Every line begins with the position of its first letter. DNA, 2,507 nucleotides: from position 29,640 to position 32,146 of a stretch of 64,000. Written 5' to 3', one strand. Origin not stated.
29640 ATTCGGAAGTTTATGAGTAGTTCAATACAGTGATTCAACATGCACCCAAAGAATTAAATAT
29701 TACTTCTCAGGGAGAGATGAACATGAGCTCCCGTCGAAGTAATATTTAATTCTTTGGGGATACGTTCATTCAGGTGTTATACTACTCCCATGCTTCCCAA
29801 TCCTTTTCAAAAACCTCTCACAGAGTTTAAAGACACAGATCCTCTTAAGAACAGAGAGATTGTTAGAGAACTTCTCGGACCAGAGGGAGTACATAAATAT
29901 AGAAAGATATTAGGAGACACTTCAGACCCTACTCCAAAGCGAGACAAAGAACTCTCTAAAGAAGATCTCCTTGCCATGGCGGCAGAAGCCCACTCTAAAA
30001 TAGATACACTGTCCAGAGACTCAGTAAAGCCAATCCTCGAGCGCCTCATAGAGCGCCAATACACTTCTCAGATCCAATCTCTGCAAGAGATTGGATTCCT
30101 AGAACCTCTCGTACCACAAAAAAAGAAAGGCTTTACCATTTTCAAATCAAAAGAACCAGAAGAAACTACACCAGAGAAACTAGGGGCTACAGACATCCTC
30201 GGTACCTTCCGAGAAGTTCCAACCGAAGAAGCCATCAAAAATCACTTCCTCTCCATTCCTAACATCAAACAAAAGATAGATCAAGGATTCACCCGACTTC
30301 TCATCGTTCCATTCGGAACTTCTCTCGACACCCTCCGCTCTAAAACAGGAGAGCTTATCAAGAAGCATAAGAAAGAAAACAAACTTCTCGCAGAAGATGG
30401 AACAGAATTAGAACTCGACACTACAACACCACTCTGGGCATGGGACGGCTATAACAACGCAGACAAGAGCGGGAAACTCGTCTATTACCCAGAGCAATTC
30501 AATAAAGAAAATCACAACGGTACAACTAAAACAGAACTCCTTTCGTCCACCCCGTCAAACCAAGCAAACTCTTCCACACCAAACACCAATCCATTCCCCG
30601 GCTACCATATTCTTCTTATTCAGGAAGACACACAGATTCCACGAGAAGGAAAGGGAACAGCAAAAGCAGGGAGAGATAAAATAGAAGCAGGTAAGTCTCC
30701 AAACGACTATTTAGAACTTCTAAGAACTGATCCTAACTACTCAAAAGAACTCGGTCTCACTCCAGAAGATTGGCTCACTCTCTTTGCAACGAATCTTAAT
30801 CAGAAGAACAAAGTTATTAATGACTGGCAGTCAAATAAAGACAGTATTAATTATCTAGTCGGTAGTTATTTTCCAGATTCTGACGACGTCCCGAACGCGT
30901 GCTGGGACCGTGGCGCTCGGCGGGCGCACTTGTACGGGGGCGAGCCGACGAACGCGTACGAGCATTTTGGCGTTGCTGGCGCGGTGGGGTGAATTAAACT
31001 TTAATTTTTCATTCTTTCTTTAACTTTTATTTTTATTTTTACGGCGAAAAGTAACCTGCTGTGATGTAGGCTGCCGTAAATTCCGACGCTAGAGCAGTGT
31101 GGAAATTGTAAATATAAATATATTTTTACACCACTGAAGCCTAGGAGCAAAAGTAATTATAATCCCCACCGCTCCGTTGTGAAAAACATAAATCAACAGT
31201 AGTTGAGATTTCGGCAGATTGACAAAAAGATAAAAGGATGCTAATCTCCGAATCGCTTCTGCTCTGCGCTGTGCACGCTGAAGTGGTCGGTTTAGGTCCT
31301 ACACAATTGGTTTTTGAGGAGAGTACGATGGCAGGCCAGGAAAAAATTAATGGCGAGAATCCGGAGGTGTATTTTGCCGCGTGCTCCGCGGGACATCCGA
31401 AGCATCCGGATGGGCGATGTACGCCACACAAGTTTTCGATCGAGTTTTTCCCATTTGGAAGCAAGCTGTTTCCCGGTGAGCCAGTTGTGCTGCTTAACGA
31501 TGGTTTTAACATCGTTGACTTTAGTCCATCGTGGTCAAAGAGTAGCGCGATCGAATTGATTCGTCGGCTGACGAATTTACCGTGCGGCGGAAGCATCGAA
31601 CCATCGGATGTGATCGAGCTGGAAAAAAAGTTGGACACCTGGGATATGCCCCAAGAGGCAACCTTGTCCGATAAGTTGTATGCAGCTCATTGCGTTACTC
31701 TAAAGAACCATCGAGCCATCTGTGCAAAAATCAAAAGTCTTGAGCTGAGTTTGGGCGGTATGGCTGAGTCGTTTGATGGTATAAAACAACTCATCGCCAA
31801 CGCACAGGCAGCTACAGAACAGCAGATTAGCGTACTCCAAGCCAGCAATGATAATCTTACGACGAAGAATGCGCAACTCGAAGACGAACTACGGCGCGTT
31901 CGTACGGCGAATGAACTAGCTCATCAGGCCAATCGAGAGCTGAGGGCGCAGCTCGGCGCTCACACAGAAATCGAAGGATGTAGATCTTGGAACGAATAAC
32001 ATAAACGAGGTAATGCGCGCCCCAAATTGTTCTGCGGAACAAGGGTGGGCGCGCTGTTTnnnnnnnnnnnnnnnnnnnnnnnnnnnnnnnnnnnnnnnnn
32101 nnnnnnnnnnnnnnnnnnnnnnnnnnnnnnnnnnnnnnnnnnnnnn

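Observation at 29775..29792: Extended -10 box placed exactly 6 nt upstream of the conserved ATG: leaderless mRNA with an upstream DNA palindrome?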

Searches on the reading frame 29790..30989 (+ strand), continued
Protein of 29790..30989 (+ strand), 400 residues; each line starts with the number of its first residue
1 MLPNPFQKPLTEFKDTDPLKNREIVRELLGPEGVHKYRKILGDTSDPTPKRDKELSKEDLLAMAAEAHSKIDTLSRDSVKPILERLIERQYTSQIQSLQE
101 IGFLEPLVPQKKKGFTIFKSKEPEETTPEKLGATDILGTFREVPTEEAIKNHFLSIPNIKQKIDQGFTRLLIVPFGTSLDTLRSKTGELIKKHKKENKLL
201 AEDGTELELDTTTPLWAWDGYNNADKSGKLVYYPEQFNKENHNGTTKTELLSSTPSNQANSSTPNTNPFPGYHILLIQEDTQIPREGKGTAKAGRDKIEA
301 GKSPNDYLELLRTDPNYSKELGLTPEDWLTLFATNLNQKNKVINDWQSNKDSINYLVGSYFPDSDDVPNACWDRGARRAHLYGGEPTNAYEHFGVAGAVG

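Call 79: find_related_loci(query=A2, collection=metagenome_contigs, flank=1500)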
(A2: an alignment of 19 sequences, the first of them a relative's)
Query A2 (400 aa) in metagenome_contigs; peptide patterns used: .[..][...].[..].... (x = any residue, [..] = any of these).
166 stretches matched a pattern; 22 encode a relative of the query (tblastn E <= 1e-3); 22 distinct loci.
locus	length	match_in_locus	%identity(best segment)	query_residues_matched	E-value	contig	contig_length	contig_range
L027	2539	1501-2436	39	63-399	3e-65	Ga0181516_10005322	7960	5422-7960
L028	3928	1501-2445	38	57-399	9e-65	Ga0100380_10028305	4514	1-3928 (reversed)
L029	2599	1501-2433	38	57-398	1e-61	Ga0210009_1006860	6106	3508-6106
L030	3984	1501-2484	38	65-399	3e-60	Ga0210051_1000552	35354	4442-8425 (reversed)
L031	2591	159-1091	37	57-398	4e-60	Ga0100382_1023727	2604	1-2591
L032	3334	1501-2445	37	57-399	6e-59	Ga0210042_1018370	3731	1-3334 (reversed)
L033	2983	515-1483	38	51-399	1e-58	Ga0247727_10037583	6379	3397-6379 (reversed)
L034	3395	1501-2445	37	57-399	2e-58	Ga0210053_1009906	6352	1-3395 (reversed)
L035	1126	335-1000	43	144-383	3e-60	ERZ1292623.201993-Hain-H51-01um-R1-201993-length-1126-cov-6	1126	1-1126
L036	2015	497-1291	40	90-382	7e-57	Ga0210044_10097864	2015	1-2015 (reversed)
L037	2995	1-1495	37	65-399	3e-54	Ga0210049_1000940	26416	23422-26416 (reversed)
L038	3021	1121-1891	37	79-382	3e-52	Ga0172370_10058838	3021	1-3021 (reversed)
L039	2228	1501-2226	38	89-368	4e-50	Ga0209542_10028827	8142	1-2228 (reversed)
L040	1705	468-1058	44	159-365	4e-49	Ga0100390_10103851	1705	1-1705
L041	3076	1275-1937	39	159-399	3e-42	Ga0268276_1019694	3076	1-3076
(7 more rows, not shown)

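Call 82: search_solved_structures(query=A2, max_evalue=1)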
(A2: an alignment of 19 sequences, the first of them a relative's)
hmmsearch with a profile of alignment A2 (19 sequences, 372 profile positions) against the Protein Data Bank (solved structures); distinct sequences matched with E-value up to 1: 0.

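Call 84: fold_search(model_id=the predicted structure, library=viral)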
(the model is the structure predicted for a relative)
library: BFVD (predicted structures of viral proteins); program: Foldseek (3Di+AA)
matches with E <= 10: 20; with E <= 0.001: 0
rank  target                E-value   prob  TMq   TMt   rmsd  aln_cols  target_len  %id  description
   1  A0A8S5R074            3.4e+00  0.12  0.08  0.05   1.9        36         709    3  Tail collar fiber protein [Siphoviridae sp. ctyvQ1]
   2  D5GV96                3.6e+00  0.01  0.12  0.09  22.1       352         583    9  Hypothetical phage protein [Campylobacter phage CP220]
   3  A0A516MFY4            3.8e+00  0.01  0.07  0.13  14.5       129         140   10  (no name in the UniProt tables at hand)
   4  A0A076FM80            4.3e+00  0.02  0.08  0.12  20.8       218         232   11  Uncharacterized protein [Aureococcus anophagefferens virus]
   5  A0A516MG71            5.3e+00  0.01  0.08  0.06  23.8       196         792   10  (no name in the UniProt tables at hand)
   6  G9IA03                5.7e+00  0.09  0.10  0.11   8.2        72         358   18  (no name in the UniProt tables at hand)
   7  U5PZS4                5.7e+00  0.04  0.11  0.08  20.5       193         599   12  Lytic tail fiber [Acinetobacter phage Presley]
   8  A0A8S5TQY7            6.0e+00  0.01  0.05  0.16   8.9        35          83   17  DUF551 domain-containing protein [Myoviridae sp. ctY1522]
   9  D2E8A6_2              7.1e+00  0.01  0.10  0.06  18.1       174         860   13  (no name in the UniProt tables at hand)
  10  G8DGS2                7.5e+00  0.04  0.08  0.07  26.1       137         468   14  (no name in the UniProt tables at hand)
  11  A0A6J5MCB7            7.5e+00  0.02  0.07  0.18   4.3        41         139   15  Uncharacterized protein [uncultured Caudovirales phage]
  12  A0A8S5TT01            7.9e+00  0.02  0.07  0.05   4.9        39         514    8  Uncharacterized protein [CrAss-like virus sp. ct3KQ27]
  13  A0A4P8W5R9            7.9e+00  0.01  0.06  0.13  21.9       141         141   13  (no name in the UniProt tables at hand)
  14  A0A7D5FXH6            7.9e+00  0.01  0.05  0.07   9.3        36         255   17  (no name in the UniProt tables at hand)
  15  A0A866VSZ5            8.9e+00  0.04  0.09  0.03  13.2        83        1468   20  Nuclear protein ORF-K [Elephant endotheliotropic herpesvirus 3A]
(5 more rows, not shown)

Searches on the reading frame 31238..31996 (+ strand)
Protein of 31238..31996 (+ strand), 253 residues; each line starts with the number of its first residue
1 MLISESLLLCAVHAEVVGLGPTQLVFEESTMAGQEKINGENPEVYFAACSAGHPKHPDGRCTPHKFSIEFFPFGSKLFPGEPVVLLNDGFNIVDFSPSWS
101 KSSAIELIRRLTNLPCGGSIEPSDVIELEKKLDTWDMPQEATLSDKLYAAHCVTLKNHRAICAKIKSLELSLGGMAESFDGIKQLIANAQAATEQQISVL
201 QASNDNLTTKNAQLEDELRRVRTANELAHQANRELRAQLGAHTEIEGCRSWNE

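Call 9: search_protein_families(library=pfam, proteins=[window:31238-31996:+], max_evalue=0.01)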
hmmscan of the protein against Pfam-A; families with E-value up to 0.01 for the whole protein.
window:31238-31996:+ (253 aa): 2 families
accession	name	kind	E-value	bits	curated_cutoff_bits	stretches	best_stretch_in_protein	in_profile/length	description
PF02425.20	GBP_PSP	-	0.008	16.2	25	0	46-63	4-21/23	Paralytic/GBP/PSP peptide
PF04977.20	DivIC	-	0.0091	16.2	28.9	0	190-235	19-65/80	Septum formation initiator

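Call 56: search_protein_families(library=ncbifam, proteins=[window:31238-31996:+], max_evalue=0.01)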
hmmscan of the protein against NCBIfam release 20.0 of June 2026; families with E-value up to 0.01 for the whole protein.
window:31238-31996:+ (253 aa): 2 families
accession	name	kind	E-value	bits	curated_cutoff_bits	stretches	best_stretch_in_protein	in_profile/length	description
TIGR04211.1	SH3_and_anchor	equivalog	0.0042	16.7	65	1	191-239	69-117/198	TIGR04211 family SH3 domain-containing protein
NF043058.1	T4SS_LegC2C7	subfamily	0.008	15.2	350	0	146-238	79-172/348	LegC2/C7 family Dot/Icm T4SS effector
